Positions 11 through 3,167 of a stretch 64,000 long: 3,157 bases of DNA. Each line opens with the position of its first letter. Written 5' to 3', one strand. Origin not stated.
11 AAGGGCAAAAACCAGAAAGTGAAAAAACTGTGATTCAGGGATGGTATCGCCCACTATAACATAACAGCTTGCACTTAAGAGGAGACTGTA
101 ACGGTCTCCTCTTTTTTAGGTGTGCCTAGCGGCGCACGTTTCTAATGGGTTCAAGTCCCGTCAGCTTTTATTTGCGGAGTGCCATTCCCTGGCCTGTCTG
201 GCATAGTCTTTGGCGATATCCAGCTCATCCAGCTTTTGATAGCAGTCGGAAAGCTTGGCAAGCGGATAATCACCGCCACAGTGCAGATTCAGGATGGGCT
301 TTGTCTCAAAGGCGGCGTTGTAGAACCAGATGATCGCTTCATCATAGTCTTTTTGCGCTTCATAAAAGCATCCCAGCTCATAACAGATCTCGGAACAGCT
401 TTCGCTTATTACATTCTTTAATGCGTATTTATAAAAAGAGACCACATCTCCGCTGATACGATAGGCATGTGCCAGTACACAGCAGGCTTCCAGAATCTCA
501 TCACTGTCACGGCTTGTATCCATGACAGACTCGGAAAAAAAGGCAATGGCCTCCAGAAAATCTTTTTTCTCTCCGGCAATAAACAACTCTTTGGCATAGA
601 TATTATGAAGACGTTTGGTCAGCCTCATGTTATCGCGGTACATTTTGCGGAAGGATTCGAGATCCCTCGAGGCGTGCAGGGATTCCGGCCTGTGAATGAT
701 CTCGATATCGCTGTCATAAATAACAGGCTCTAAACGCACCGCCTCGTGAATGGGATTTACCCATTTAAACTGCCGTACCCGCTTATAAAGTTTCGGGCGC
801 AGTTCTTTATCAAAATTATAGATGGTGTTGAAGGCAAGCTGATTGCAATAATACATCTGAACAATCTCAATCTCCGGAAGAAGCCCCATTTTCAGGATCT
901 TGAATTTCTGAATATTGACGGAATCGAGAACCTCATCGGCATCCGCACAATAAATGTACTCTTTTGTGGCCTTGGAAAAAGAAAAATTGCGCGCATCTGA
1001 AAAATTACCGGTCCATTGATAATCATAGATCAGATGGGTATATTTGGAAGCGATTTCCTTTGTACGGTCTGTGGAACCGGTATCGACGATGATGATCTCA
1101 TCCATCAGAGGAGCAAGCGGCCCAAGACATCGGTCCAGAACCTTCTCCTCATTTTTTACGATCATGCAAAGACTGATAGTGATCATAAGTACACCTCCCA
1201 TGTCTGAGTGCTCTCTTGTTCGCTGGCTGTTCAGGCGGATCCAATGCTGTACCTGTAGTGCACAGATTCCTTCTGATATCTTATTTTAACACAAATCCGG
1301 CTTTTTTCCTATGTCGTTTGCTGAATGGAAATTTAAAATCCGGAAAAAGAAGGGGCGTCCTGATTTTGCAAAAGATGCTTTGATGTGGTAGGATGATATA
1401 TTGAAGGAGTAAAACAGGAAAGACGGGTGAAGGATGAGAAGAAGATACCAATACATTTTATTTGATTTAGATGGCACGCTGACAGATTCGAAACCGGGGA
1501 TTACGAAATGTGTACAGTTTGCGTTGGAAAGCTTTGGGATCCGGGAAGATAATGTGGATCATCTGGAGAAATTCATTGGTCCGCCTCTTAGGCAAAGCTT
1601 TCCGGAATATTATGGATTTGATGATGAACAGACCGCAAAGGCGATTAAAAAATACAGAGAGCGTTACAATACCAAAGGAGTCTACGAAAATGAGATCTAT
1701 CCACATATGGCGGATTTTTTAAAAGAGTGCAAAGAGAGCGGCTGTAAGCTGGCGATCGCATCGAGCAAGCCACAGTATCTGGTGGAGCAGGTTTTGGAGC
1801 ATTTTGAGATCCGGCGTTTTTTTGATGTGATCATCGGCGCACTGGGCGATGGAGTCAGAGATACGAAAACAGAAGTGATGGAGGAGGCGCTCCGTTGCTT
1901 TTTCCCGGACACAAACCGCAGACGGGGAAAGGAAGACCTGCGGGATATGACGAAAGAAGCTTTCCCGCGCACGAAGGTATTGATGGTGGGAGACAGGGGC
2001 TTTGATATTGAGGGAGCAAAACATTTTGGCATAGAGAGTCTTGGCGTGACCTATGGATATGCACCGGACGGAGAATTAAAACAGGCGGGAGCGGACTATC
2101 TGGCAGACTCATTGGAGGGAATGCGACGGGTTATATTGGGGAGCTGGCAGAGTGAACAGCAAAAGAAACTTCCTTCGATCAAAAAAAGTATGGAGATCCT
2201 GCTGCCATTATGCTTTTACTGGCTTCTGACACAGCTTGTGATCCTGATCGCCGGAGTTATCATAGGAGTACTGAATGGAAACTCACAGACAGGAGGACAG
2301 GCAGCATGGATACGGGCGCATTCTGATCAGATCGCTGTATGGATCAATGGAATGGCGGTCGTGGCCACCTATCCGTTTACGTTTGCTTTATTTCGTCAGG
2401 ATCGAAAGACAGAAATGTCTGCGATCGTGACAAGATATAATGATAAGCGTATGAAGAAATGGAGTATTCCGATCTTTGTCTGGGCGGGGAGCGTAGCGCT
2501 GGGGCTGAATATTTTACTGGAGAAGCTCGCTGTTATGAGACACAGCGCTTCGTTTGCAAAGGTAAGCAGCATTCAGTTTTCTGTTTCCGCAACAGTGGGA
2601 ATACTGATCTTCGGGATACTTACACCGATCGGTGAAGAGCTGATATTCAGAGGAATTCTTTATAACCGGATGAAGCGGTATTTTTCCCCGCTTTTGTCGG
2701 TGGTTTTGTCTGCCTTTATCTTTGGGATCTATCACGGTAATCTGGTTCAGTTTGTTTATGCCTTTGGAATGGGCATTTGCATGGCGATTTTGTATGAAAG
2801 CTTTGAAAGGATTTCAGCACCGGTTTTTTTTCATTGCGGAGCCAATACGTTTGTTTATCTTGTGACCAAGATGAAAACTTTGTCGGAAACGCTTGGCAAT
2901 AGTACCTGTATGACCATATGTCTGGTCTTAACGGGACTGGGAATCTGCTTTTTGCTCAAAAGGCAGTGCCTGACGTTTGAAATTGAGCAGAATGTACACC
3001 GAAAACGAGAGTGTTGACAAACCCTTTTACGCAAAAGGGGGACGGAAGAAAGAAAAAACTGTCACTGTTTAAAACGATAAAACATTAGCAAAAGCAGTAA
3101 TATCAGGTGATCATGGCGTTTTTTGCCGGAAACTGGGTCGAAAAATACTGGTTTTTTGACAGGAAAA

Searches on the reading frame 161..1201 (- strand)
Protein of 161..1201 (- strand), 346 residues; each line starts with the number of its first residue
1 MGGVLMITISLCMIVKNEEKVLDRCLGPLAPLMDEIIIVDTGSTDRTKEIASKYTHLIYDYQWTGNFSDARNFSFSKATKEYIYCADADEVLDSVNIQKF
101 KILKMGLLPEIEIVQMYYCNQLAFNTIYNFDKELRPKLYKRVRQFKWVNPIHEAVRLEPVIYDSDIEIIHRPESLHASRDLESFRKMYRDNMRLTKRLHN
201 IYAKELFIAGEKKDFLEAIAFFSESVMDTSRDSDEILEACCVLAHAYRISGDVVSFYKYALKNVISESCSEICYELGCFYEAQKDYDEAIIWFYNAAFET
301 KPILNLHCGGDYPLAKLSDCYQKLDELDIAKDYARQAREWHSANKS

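Call 58: search_protein_families(library=pfam, proteins=[window:161-1201:-], max_evalue=0.00001)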
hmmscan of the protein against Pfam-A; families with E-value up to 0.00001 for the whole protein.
window:161-1201:- (346 aa): 3 families
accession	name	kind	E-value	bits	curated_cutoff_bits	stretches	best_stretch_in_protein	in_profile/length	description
PF00535.33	Glycos_transf_2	-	1.6e-16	61.1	23.3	1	10-99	1-98/168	Glycosyl transferase family 2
PF13181.12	TPR_8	-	2.1e-07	31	25.7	0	271-294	2-25/34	Tetratricopeptide repeat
PF07719.23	TPR_2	-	1.4e-06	28.4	27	0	271-293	2-24/34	Tetratricopeptide repeat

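Call 78: find_encoding_contigs(protein=window:164-1201:-, flank=10000, max_places=6)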
Protein window:164-1201:- (346 aa): 4 contigs read that carry it; 4 places shown.
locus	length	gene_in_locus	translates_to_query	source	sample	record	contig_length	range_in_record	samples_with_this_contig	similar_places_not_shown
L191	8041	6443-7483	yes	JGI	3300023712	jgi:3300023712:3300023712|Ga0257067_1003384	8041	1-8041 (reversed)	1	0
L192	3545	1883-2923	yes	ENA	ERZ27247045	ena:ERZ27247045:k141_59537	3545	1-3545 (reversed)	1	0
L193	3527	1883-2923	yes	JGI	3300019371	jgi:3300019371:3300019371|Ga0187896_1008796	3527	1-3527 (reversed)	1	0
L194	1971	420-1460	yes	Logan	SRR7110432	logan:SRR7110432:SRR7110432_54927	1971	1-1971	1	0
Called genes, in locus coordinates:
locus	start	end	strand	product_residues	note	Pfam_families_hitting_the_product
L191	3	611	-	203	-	?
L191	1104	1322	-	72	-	-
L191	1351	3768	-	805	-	PF00270:DEAD (faint), PF04851:ResIII (faint), PF06733:DEAD_2, PF13307:Helicase_C_2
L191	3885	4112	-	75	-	PF00381:PTS-HPr (weak)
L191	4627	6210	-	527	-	PF00702:Hydrolase, PF12710:HAD, PF13419:HAD_2, PF13242:Hydrolase_like, PF02517:Rce1-like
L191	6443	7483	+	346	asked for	PF00535:Glycos_transf_2, PF07719:TPR_2 (faint), PF13181:TPR_8 (faint)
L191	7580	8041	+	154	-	?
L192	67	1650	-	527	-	PF00702:Hydrolase, PF12710:HAD, PF13419:HAD_2, PF13242:Hydrolase_like, PF02517:Rce1-like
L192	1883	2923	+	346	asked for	PF00535:Glycos_transf_2, PF07719:TPR_2 (faint), PF13181:TPR_8 (faint)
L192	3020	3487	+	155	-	-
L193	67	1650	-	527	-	PF00702:Hydrolase, PF12710:HAD, PF13419:HAD_2, PF13242:Hydrolase_like, PF02517:Rce1-like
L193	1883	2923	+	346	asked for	PF00535:Glycos_transf_2, PF07719:TPR_2 (faint), PF13181:TPR_8 (faint)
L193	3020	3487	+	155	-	-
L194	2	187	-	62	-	?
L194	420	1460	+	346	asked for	PF00535:Glycos_transf_2, PF07719:TPR_2 (faint), PF13181:TPR_8 (faint)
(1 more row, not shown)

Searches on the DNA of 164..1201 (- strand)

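Call 81: search_rna_families(source=L192, start=2900, end=3545, threshold=evalue, max_evalue=0.01)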
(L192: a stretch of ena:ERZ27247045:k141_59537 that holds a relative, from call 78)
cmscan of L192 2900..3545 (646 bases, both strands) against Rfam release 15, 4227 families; matches with E-value up to 0.01: 0.
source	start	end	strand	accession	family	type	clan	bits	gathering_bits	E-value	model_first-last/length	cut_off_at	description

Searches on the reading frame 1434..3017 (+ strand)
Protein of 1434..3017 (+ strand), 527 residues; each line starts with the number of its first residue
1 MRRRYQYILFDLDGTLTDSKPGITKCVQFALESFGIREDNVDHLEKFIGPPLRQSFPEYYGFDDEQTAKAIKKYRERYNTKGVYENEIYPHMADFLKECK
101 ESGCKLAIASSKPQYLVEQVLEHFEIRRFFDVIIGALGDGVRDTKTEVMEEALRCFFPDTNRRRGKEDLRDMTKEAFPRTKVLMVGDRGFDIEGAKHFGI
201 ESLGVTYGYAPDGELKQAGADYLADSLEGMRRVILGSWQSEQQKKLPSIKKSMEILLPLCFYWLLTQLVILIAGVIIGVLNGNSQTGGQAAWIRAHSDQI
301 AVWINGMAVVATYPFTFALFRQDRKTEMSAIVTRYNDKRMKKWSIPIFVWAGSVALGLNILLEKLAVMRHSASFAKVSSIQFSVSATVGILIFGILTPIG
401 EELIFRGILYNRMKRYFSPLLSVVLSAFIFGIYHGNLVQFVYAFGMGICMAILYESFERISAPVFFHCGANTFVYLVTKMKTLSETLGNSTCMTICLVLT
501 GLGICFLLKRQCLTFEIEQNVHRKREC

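Call 58: search_protein_families(library=pfam, proteins=[window:1434-3017:+], max_evalue=0.00001)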
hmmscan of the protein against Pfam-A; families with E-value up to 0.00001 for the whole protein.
window:1434-3017:+ (527 aa): 5 families
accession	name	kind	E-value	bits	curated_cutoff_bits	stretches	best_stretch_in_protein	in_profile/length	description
PF13419.12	HAD_2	-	3.2e-32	112.5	23.8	1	8-205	1-178/178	Haloacid dehalogenase-like hydrolase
PF00702.32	Hydrolase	-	3.2e-21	77.1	26.4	1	7-199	3-191/191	haloacid dehalogenase-like hydrolase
PF02517.21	Rce1-like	-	6.8e-21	74.8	22.4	1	386-472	4-92/93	Type II CAAX prenyl endopeptidase Rce1-like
PF12710.13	HAD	-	4.2e-11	44.1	27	1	8-136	1-130/189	haloacid dehalogenase-like hydrolase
PF13242.12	Hydrolase_like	-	5.6e-08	33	22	1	177-228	19-73/75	HAD-hyrolase-like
